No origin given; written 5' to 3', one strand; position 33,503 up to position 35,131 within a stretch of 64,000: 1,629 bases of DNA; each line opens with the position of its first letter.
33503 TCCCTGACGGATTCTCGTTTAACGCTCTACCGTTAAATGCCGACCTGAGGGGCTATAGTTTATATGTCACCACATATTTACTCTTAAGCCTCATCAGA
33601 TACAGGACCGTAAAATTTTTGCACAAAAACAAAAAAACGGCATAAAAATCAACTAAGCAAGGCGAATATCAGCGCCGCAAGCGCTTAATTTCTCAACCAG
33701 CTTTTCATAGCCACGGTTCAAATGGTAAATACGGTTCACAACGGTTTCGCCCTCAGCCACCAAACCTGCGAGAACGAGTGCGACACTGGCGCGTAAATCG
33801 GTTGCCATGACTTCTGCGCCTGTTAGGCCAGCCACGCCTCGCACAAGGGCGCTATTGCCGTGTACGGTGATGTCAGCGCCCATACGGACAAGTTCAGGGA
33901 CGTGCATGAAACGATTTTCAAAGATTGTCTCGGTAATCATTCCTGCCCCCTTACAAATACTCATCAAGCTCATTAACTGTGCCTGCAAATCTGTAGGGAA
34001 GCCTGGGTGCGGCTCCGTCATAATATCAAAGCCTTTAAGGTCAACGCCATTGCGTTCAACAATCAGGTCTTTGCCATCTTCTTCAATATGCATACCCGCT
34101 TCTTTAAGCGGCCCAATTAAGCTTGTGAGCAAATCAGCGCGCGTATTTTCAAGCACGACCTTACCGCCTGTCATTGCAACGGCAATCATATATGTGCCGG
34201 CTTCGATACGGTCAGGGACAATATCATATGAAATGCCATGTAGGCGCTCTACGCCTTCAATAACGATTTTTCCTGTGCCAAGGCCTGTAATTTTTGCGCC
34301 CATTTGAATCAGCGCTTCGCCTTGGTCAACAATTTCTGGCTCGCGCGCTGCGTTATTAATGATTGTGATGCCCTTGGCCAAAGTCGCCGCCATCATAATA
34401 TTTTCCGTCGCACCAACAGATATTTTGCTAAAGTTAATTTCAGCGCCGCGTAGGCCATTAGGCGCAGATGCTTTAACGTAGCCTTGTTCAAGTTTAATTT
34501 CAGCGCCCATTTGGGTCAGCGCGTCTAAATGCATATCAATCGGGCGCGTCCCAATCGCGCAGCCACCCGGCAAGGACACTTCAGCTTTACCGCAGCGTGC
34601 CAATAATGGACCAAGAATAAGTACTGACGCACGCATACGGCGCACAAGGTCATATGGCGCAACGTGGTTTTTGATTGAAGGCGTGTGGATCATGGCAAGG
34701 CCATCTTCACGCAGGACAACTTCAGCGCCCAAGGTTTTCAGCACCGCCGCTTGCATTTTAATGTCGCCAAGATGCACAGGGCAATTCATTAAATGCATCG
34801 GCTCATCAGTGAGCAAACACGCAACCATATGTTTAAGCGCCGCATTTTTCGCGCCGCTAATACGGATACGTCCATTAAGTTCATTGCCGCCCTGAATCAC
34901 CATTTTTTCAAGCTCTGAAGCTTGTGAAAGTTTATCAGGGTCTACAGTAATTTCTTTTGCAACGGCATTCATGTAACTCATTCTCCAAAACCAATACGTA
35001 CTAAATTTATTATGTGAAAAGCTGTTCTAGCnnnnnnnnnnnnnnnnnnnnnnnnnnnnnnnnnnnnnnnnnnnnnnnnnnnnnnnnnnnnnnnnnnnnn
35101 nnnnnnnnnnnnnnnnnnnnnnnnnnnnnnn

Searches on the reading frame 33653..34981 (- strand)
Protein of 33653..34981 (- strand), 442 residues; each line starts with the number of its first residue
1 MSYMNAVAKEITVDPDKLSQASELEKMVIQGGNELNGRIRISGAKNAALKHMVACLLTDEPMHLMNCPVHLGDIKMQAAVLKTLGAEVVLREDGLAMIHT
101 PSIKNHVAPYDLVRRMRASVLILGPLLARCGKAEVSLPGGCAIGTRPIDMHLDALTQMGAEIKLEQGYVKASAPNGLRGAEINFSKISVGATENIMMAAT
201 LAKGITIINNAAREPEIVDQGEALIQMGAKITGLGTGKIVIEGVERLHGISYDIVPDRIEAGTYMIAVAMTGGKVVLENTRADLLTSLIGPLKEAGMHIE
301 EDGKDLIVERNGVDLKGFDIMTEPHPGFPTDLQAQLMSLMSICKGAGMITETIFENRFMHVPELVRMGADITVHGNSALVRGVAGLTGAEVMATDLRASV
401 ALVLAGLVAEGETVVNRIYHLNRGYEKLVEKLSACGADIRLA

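Call 44: search_protein_families(library=pfam, proteins=[window:33653-34981:-], max_evalue=0.001)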
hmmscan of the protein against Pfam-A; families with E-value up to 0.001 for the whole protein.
window:33653-34981:- (442 aa): 1 family
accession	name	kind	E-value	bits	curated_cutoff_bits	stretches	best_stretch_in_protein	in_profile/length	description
PF00275.25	EPSP_synthase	-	2.4e-109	366.3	22.8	1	30-432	2-417/417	EPSP synthase (3-phosphoshikimate 1-carboxyvinyltransferase)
